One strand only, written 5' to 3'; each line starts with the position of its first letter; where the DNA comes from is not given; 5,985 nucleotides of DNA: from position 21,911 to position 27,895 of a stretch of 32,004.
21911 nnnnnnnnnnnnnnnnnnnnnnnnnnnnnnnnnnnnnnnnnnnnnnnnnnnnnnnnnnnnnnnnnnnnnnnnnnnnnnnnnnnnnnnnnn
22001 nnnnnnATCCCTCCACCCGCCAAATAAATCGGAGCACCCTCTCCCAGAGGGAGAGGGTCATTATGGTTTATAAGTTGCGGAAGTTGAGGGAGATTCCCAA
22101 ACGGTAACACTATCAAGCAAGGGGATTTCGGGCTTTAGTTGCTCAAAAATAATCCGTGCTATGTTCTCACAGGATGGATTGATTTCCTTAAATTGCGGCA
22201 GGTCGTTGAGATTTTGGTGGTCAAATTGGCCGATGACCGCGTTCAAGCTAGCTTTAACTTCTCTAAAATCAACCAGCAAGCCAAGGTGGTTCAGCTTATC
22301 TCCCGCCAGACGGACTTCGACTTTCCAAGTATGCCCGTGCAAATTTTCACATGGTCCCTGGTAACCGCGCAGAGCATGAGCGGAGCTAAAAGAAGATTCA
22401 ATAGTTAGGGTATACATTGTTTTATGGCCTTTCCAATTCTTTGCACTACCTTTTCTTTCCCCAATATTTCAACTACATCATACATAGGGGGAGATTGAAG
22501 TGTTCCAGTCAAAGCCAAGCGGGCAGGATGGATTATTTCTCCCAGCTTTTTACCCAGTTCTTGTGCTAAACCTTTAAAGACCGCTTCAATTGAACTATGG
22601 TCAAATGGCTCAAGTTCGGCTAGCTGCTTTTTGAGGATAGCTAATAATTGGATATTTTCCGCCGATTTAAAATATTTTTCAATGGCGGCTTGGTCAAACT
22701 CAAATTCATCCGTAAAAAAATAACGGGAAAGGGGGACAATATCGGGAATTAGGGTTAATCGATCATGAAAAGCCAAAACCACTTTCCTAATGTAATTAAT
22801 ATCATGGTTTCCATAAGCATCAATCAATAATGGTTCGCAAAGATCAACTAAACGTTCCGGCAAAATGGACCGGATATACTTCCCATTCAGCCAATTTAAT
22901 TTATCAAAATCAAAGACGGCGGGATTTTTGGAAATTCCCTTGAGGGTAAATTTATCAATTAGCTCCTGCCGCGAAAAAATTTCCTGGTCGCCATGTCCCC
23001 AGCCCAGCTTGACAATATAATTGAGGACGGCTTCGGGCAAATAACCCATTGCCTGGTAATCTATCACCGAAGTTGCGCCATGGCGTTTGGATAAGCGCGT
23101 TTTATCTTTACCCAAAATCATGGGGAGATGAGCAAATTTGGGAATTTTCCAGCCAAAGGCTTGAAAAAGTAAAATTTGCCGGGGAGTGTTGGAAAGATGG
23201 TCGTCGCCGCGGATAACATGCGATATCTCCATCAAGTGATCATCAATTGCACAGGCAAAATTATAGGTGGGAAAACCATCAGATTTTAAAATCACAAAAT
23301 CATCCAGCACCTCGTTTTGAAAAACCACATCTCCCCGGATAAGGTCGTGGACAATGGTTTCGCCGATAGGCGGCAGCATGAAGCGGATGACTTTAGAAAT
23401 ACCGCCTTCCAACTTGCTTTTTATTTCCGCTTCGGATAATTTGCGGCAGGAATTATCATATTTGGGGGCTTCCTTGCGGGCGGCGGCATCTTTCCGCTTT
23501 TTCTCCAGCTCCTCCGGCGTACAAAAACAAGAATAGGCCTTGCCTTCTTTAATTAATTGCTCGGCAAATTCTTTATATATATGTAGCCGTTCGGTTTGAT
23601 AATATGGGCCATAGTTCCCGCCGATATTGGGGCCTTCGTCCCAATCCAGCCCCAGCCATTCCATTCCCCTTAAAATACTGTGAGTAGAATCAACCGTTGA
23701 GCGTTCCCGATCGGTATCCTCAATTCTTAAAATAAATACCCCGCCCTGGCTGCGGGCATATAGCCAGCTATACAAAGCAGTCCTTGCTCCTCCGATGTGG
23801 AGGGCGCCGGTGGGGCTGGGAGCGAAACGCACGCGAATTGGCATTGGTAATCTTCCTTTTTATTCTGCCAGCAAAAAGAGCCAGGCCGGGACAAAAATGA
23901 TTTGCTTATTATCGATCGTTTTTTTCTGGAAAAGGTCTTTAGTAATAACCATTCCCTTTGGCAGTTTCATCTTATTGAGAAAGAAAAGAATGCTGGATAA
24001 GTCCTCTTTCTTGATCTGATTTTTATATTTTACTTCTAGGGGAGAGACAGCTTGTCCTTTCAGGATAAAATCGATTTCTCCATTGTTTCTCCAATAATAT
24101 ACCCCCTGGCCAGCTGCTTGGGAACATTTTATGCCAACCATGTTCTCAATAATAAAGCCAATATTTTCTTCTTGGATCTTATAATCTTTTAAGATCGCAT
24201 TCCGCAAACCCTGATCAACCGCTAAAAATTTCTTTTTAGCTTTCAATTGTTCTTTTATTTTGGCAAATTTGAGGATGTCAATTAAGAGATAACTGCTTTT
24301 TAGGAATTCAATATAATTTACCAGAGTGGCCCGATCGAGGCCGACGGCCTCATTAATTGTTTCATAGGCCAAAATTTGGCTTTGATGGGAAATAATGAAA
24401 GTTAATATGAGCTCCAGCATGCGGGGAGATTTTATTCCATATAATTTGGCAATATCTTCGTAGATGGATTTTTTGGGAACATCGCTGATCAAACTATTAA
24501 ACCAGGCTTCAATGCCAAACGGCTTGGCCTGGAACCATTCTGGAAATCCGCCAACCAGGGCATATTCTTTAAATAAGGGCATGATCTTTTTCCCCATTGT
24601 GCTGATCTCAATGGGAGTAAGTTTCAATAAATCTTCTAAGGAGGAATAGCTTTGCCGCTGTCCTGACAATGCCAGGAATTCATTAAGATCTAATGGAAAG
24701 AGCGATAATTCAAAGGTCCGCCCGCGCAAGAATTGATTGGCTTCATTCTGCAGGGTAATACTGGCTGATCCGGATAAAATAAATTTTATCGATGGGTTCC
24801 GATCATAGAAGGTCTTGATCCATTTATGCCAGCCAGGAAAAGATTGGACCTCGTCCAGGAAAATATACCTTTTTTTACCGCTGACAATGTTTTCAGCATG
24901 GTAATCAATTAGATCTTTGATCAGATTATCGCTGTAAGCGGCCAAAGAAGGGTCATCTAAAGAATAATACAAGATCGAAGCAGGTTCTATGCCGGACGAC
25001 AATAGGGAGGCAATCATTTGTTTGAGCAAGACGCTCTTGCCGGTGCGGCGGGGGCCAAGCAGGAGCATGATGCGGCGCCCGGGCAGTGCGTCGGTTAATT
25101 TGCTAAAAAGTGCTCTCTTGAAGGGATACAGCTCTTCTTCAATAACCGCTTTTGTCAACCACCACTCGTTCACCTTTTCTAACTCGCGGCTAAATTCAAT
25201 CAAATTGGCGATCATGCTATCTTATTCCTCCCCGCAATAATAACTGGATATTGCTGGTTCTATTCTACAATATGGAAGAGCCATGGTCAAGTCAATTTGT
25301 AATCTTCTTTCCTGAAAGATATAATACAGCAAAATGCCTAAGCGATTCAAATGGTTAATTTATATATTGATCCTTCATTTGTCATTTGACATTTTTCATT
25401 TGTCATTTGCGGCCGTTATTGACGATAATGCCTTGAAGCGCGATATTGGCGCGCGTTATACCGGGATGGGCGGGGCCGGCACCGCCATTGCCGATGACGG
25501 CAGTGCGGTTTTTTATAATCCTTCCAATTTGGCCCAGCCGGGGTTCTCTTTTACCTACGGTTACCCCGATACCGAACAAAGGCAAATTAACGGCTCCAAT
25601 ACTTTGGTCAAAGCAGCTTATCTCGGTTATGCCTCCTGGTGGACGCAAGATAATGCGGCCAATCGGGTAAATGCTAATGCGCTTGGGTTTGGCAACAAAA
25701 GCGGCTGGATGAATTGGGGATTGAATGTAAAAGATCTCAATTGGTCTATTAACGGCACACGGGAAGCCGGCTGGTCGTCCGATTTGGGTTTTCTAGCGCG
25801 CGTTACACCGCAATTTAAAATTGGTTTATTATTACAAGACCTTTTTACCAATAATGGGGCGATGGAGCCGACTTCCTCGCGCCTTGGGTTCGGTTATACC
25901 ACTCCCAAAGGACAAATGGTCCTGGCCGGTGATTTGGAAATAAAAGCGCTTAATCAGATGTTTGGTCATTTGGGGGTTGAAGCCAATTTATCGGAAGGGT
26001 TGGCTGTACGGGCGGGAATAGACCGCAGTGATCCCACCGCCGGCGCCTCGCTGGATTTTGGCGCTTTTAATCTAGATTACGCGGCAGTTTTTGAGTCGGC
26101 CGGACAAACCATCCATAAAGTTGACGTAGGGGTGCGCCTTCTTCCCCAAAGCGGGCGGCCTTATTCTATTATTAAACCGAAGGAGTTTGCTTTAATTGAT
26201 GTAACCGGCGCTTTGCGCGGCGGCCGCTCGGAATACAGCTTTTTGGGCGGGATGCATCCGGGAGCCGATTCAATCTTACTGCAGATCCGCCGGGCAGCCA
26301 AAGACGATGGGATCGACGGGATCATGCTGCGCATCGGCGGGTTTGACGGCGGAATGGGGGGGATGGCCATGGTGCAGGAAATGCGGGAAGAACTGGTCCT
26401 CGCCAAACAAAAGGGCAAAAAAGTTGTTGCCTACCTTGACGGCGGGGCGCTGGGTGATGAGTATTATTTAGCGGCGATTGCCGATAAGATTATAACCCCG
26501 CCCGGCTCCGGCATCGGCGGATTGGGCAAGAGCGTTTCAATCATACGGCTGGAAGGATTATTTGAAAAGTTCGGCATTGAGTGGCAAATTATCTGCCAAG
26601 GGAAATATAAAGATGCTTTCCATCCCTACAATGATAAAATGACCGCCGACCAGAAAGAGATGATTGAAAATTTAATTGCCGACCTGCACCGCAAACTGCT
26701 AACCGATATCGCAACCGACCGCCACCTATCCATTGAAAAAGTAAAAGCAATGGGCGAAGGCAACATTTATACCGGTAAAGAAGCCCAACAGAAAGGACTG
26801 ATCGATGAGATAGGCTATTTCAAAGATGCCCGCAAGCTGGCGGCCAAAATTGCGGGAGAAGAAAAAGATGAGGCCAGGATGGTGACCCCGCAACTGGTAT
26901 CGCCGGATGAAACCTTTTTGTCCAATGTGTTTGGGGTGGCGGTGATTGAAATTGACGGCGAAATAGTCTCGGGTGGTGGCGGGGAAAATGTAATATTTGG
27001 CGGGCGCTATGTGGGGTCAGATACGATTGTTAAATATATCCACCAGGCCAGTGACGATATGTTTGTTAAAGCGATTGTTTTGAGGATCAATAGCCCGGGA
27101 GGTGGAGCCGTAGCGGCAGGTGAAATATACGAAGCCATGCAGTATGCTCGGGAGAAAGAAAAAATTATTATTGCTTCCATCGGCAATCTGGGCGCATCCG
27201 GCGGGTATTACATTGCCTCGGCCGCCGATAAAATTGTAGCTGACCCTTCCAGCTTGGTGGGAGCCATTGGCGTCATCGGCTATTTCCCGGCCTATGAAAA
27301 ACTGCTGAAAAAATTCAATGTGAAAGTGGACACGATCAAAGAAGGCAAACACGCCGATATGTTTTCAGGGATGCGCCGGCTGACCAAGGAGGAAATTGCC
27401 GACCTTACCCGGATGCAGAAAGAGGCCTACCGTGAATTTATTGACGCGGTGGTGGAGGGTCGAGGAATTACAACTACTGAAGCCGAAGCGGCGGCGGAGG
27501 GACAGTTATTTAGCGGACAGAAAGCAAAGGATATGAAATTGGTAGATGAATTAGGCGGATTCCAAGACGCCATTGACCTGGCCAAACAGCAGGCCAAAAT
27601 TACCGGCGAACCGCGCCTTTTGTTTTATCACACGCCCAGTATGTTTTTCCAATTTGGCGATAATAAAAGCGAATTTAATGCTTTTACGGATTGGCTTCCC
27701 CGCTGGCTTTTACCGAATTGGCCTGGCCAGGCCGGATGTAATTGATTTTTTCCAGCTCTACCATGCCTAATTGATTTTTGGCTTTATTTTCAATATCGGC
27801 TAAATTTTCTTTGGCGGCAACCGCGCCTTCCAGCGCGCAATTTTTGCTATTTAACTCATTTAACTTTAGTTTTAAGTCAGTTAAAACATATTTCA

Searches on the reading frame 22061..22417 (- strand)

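Call 9: search_protein_families(library=pfam, proteins=[window:22061-22417:-])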
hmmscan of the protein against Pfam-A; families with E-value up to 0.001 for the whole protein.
window:22061-22417:- (118 aa): 1 family
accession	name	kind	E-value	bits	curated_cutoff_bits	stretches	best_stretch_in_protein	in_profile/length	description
PF01242.24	PTPS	-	2.7e-40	137.6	22.4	1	4-117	2-119/121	6-pyruvoyl tetrahydropterin synthase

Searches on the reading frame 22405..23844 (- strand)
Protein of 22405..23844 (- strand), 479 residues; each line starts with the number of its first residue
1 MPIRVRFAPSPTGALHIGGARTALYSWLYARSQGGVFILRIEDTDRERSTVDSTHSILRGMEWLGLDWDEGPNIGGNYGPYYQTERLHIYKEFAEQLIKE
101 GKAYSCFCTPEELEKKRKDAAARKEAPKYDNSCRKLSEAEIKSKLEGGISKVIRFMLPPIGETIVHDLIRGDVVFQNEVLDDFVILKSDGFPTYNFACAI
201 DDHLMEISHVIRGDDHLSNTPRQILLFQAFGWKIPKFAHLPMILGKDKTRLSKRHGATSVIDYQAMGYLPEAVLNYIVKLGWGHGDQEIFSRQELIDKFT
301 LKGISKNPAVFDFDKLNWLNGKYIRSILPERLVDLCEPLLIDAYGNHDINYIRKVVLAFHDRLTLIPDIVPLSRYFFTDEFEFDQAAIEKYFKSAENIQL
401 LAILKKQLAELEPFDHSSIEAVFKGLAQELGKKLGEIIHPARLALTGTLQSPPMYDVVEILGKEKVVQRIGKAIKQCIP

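Call 9: search_protein_families(library=pfam, proteins=[window:22405-23844:-])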
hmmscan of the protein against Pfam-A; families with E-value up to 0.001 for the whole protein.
window:22405-23844:- (479 aa): 2 families
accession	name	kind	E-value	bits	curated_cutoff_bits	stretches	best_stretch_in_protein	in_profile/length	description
PF00749.27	tRNA-synt_1c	-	1.5e-110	369.5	23.4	1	3-318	2-314/314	tRNA synthetases class I (E and Q), catalytic domain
PF19269.4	Anticodon_2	-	8.3e-33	114.2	23.6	1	332-474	2-141/141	Anticodon binding domain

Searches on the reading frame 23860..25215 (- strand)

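Call 9: search_protein_families(library=pfam, proteins=[window:23860-25215:-])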
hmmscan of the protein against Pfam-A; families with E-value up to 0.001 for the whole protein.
window:23860-25215:- (451 aa): 3 families
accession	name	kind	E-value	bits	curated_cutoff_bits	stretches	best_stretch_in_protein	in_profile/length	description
PF13173.12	AAA_14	-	1e-34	119.8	27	1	47-181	2-129/129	AAA domain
PF13635.12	DUF4143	-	2.3e-24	86.4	28.1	1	253-397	2-159/160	Domain of unknown function (DUF4143)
PF13401.12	AAA_22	-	7.4e-05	23.5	27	0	46-153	4-126/130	AAA domain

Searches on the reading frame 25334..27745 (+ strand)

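Call 9: search_protein_families(library=pfam, proteins=[window:25334-27745:+])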
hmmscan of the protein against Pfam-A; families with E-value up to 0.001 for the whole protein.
window:25334-27745:+ (803 aa): 4 families
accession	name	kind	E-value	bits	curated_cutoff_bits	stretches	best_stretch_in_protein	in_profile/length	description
PF01343.23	Peptidase_S49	-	6.1e-77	257.3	24.9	2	606-756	3-153/154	Peptidase family S49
PF25145.1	NfeD1b_N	-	1.9e-09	37.8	40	1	568-648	22-98/189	NfeD1b, N-terminal domain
PF01972.22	SDH_protease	-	1.5e-08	34.5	31.3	1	562-655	78-166/286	ClpP-like SDH-type serine proteinase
PF00574.28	CLP_protease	-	7.8e-07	29.6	20.2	1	570-633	38-98/182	Clp protease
